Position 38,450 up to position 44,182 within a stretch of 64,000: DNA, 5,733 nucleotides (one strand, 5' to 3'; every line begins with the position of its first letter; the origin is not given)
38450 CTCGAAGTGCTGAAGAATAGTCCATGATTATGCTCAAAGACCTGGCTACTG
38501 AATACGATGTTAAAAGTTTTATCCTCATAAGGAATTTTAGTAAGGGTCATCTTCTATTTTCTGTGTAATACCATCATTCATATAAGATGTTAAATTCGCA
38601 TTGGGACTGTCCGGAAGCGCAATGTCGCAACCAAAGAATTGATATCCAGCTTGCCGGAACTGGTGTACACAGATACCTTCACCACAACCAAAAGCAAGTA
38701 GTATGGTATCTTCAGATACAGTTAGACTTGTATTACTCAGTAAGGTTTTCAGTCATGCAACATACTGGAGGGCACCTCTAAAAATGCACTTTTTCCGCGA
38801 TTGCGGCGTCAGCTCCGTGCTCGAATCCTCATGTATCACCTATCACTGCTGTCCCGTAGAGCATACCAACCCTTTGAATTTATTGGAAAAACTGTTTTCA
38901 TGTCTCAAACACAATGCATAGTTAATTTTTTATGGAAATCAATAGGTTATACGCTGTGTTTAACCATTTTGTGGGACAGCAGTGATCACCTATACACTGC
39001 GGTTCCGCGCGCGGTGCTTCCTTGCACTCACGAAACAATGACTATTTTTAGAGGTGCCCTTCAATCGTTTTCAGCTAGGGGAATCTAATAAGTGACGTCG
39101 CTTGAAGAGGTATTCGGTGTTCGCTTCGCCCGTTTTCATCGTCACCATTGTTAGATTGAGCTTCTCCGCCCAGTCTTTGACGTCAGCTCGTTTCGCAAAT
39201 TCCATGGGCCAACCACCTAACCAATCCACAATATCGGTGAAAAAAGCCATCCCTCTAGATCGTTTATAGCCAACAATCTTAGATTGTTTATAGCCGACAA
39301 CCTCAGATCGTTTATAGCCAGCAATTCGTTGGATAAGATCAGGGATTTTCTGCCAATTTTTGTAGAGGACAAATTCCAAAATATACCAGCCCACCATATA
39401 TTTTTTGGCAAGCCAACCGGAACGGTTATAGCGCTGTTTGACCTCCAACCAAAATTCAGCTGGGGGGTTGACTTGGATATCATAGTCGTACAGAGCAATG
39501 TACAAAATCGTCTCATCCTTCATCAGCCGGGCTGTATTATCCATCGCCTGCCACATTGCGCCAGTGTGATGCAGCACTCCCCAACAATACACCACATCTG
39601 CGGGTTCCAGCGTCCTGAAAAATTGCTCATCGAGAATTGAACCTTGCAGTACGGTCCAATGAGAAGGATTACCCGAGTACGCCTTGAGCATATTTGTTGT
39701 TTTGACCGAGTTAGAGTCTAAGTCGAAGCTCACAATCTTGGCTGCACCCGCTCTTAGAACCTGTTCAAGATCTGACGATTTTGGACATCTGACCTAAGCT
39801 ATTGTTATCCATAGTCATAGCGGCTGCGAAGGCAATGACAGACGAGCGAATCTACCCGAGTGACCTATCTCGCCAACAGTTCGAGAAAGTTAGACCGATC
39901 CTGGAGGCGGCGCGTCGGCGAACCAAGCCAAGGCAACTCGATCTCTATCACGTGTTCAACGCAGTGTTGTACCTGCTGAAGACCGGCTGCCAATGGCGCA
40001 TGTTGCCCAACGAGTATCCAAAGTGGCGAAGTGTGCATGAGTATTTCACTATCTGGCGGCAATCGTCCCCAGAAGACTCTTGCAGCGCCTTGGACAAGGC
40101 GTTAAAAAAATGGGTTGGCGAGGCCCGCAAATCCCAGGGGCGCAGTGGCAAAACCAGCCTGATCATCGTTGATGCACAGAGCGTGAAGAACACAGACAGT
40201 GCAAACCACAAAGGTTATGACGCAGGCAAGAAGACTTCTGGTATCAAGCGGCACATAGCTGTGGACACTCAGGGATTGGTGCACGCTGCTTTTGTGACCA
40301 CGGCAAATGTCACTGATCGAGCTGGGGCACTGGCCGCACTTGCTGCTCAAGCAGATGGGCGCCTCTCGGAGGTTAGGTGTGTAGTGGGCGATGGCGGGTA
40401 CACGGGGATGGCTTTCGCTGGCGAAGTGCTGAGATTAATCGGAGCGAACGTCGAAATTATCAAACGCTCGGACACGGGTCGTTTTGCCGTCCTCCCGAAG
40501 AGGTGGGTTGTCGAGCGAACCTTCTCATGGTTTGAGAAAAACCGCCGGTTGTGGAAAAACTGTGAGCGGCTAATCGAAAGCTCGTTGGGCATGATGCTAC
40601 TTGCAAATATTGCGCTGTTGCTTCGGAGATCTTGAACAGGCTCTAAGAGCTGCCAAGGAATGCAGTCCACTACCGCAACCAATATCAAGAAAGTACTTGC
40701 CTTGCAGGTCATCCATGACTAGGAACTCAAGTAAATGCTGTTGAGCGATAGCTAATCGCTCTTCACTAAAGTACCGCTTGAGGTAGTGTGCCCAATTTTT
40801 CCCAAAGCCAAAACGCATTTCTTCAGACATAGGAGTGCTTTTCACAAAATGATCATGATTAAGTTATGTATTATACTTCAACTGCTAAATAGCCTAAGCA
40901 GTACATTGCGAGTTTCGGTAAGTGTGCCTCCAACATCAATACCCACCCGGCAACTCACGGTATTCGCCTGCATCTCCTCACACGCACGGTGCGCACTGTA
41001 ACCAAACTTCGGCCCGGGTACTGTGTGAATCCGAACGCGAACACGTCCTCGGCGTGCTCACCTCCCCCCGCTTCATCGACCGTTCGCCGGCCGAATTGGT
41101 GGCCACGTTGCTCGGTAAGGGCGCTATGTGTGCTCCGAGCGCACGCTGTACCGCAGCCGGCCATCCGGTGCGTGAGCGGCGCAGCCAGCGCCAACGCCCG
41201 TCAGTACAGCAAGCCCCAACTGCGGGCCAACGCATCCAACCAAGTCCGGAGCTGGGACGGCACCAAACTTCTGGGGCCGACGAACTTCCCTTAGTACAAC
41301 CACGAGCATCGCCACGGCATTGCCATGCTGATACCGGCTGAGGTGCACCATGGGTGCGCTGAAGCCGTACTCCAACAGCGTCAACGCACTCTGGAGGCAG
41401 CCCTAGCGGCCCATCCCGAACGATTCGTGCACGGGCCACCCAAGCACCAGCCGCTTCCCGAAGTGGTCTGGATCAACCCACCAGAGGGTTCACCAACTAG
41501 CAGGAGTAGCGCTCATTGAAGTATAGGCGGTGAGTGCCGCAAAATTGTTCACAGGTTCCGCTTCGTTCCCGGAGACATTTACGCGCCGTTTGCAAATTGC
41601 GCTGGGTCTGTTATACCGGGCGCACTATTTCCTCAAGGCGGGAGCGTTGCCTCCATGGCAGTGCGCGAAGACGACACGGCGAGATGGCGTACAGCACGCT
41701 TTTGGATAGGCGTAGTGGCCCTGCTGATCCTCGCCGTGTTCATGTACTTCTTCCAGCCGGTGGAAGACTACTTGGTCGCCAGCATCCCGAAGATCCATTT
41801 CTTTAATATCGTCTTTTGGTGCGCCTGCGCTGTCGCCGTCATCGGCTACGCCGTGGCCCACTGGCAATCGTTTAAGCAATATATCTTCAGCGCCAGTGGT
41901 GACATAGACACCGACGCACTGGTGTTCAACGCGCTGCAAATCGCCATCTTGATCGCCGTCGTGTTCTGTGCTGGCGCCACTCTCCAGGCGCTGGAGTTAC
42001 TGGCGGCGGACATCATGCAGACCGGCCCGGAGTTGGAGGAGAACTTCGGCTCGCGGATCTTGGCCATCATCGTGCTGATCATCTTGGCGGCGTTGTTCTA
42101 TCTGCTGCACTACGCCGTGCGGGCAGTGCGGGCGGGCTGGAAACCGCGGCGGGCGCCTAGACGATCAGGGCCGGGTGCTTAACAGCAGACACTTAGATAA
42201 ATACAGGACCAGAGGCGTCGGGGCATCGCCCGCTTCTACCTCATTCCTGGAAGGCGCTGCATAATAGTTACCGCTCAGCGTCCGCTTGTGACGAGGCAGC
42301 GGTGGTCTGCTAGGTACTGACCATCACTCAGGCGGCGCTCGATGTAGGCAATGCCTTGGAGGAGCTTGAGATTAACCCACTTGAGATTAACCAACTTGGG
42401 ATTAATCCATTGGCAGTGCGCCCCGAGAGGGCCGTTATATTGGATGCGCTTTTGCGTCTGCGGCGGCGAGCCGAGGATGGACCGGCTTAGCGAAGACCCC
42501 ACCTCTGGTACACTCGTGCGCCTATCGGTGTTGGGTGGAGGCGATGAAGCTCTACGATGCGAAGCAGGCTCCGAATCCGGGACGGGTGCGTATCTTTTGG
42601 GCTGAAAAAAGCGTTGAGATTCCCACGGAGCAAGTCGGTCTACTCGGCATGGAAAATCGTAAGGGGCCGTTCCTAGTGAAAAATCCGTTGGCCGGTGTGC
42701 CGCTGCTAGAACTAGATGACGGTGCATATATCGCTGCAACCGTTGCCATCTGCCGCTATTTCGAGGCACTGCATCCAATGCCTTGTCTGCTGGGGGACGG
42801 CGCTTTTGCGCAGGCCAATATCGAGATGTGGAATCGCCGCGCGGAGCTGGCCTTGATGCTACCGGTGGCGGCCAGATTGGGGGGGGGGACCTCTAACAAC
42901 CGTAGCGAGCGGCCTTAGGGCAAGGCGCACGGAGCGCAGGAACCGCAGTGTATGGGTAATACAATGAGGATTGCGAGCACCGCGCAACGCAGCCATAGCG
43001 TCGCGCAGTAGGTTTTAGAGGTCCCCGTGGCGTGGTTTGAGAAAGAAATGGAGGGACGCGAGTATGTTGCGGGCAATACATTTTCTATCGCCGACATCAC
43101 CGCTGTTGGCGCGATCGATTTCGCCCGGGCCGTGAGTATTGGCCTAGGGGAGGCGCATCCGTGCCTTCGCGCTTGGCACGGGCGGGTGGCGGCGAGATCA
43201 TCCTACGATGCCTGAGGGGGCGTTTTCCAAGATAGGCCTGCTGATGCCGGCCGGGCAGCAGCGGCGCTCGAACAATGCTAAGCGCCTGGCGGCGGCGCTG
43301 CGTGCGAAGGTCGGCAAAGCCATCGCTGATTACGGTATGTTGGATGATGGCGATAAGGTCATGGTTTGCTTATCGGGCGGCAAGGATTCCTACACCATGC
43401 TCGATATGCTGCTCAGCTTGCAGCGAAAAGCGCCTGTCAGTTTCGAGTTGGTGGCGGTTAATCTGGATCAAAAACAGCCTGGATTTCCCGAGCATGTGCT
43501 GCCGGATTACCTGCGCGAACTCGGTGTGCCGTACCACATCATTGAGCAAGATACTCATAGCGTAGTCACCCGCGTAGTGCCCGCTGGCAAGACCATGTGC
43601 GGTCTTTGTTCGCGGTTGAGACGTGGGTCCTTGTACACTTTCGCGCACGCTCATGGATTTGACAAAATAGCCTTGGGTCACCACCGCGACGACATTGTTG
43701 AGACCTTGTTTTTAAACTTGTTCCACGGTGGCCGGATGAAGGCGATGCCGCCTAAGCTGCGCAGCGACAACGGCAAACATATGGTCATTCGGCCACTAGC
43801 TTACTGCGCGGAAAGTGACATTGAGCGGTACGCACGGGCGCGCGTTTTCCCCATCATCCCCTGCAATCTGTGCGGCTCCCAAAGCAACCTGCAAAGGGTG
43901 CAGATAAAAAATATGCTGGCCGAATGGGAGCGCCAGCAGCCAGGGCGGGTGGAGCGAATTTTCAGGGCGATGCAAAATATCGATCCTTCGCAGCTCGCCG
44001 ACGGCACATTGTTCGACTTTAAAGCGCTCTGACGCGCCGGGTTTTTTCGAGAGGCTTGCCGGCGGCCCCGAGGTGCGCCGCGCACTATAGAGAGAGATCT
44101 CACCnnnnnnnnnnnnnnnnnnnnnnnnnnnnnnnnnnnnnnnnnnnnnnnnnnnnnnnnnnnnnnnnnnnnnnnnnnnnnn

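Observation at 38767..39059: Nested MITEs: a 141-bp element with perfect 12-bp TIRs and a 9-bp target duplication inserted inside a family-A MITE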

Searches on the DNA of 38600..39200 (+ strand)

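Call 11: search_dna_similar(query=window:38844-38984:+, collection=plasmids, mode=distant, max_evalue=0.01)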
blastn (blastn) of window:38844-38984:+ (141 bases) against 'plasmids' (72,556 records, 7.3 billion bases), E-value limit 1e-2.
No match.

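Call 40: search_rna_families(source=window, start=38600, end=39200, threshold=evalue, max_evalue=1)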
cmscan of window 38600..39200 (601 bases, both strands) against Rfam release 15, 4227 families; matches with E-value up to 1: 0.
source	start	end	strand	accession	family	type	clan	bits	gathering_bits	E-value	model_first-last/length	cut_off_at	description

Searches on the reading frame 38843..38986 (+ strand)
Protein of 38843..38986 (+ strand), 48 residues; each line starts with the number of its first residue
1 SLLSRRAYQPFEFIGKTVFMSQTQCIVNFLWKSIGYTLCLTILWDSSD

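Call 78: find_homologous_proteins(query=window:38843-38986:+, max_evalue=0.01)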
Query seq(48 aa) (48 aa): 2 proteins with E <= 0.01 among 2 candidates.
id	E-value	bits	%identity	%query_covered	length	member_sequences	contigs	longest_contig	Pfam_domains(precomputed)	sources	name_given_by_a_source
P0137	1.2e-10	58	73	83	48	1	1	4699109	-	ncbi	-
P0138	4.8e-5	41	79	60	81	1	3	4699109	PF09233.19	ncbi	-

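Call 80: find_encoding_contigs(protein=P0138, flank=3000, max_places=4)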
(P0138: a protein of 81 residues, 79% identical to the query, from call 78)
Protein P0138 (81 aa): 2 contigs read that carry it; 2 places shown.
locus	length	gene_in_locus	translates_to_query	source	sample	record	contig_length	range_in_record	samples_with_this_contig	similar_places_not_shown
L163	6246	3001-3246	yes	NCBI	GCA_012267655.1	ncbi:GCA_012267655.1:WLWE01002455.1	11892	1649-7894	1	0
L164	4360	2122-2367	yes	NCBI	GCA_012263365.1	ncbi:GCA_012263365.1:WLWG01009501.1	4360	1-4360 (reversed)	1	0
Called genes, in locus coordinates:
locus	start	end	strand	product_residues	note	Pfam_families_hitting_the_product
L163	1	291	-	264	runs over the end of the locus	PF05721:PhyH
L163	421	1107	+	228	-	PF09365:DUF2461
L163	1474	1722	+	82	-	-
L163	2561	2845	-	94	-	PF00078:RVT_1 (weak)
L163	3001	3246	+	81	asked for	PF09233:Endonuc-EcoRV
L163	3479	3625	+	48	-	-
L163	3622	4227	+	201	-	PF02086:MethyltransfD12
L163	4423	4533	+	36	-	-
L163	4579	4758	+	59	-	-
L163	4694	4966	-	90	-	PF01695:IstB_IS21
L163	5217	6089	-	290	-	-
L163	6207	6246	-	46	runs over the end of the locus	-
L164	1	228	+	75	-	?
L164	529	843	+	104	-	-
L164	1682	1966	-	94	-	PF00078:RVT_1 (weak)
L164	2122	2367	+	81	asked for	PF09233:Endonuc-EcoRV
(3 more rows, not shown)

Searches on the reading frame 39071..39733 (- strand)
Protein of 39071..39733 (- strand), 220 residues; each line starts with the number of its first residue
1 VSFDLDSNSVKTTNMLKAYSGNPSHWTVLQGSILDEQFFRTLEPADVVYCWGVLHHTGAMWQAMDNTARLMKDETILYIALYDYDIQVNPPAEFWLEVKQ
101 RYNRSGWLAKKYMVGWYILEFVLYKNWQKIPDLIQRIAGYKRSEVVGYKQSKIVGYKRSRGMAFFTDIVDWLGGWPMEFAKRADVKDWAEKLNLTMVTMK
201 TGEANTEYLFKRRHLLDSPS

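Call 84: search_protein_families(library=pfam, proteins=[window:39071-39733:-], max_evalue=0.001)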
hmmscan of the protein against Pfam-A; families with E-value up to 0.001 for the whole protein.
window:39071-39733:- (220 aa): 2 families
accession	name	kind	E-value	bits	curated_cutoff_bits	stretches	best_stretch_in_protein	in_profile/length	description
PF08242.18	Methyltransf_12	-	1.2e-06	29.6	30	1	4-76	27-97/98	Methyltransferase domain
PF13489.12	Methyltransf_23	-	0.00012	22.3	27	1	25-95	74-132/164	Methyltransferase domain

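Call 86: find_encoding_contigs(protein=window:39071-39733:-, flank=3000, max_places=10)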
Protein window:39071-39733:- (220 aa): no gene with exactly this product is on record in the collection.

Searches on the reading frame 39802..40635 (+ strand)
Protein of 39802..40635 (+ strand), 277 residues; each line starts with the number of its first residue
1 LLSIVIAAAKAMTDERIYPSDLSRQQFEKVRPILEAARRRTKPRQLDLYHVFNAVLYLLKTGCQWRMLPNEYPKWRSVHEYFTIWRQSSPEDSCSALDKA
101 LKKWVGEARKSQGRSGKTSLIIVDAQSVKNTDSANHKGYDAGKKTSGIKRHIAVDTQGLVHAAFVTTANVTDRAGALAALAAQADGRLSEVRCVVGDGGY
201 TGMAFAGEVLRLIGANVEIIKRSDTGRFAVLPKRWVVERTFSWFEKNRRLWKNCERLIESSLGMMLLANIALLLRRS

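Call 29: search_protein_families(library=pfam, proteins=[window:39802-40635:+], max_evalue=0.001)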
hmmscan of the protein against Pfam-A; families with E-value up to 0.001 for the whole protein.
window:39802-40635:+ (277 aa): 3 families
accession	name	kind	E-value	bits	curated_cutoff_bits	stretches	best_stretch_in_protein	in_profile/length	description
PF01609.27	DDE_Tnp_1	-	4.5e-25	89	23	1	117-273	3-199/200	Transposase DDE domain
PF13340.11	DUF4096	-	2.6e-20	72.9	34.3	1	22-88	1-69/76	Putative transposase of IS4/5 family (DUF4096)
PF13586.12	DDE_Tnp_1_2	-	3.8e-08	34.1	29.2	1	195-269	2-80/86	Transposase DDE domain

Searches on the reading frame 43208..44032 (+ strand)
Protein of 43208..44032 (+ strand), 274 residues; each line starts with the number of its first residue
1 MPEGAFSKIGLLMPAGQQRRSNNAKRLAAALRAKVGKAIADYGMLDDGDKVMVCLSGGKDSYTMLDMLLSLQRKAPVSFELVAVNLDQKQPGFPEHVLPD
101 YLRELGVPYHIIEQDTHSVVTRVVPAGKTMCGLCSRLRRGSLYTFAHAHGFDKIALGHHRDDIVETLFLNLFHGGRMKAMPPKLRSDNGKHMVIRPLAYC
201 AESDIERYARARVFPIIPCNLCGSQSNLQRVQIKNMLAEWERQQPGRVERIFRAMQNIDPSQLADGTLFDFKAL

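Call 10: find_encoding_contigs(protein=window:43208-44032:+, flank=10000, max_places=6)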
Protein window:43208-44032:+ (274 aa): 8 contigs read that carry it; 5 places shown.
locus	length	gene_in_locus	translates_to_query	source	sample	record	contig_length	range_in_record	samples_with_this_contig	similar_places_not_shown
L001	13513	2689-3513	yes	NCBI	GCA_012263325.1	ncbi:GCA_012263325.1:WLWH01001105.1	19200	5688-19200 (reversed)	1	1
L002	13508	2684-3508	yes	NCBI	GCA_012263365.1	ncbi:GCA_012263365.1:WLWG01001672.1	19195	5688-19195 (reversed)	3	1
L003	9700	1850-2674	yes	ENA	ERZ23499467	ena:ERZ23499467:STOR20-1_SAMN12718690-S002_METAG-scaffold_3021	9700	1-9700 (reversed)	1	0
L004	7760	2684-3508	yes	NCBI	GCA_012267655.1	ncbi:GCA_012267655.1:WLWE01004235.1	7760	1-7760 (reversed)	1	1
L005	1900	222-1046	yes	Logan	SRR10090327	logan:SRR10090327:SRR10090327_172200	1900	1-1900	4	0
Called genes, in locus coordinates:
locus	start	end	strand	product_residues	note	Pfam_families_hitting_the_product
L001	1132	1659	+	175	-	-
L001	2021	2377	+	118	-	PF02798:GST_N (weak), PF13417:GST_N_3 (weak), PF13409:GST_N_2 (weak)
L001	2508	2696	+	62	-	PF00043:GST_C, PF13410:GST_C_2, PF14497:GST_C_3 (weak)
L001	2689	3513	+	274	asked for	PF01171:ATP_bind_3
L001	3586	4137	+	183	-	PF01923:Cob_adeno_trans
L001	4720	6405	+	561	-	PF04248:NTP_transf_9, PF00211:Guanylate_cyc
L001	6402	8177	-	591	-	PF20142:Scaffold, PF01471:PG_binding_1 (weak), PF03734:YkuD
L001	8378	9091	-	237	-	PF00749:tRNA-synt_1c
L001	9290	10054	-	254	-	PF07264:EI24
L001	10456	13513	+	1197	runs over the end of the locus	PF02463:SMC_N, PF13175:AAA_15 (weak), PF13304:AAA_21 (weak), PF13476:AAA_23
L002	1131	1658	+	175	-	-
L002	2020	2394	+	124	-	PF02798:GST_N (weak), PF13417:GST_N_3 (weak), PF13409:GST_N_2 (weak)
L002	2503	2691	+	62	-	PF00043:GST_C, PF13410:GST_C_2, PF14497:GST_C_3 (weak)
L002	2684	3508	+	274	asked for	PF01171:ATP_bind_3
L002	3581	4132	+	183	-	PF01923:Cob_adeno_trans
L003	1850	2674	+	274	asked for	PF01171:ATP_bind_3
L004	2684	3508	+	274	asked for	PF01171:ATP_bind_3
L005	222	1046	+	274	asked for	PF01171:ATP_bind_3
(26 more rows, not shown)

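Call 59: list_cluster_members(proteins=[window:43208-44032:+, window:44105-44656:+, P0002, P0003])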
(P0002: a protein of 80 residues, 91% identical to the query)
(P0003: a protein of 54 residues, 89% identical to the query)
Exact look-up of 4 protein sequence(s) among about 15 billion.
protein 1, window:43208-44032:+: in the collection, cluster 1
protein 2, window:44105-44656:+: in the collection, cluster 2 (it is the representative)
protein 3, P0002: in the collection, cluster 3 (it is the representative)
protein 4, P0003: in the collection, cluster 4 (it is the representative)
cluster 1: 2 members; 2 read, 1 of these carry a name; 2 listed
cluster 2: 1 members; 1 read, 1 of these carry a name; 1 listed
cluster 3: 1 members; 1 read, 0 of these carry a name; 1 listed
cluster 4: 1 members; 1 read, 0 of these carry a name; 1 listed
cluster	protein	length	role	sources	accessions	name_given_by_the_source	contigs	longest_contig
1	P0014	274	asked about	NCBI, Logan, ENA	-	-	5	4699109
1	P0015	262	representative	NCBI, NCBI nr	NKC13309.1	MAG: tRNA 2-thiocytidine(32) synthetase TtcA [Gammaproteobacteria bacterium] | tRNA 2-thiocytidine(32) synthetase TtcA [Gammaproteobacteria bacterium]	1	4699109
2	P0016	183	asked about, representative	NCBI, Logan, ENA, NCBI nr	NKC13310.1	MAG: cob(I)yrinic acid a,c-diamide adenosyltransferase [Gammaproteobacteria bacterium] | cob(I)yrinic acid a,c-diamide adenosyltransferase [Gammaproteobacteria bacterium]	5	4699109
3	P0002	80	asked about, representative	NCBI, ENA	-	-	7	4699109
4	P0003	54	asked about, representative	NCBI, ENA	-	-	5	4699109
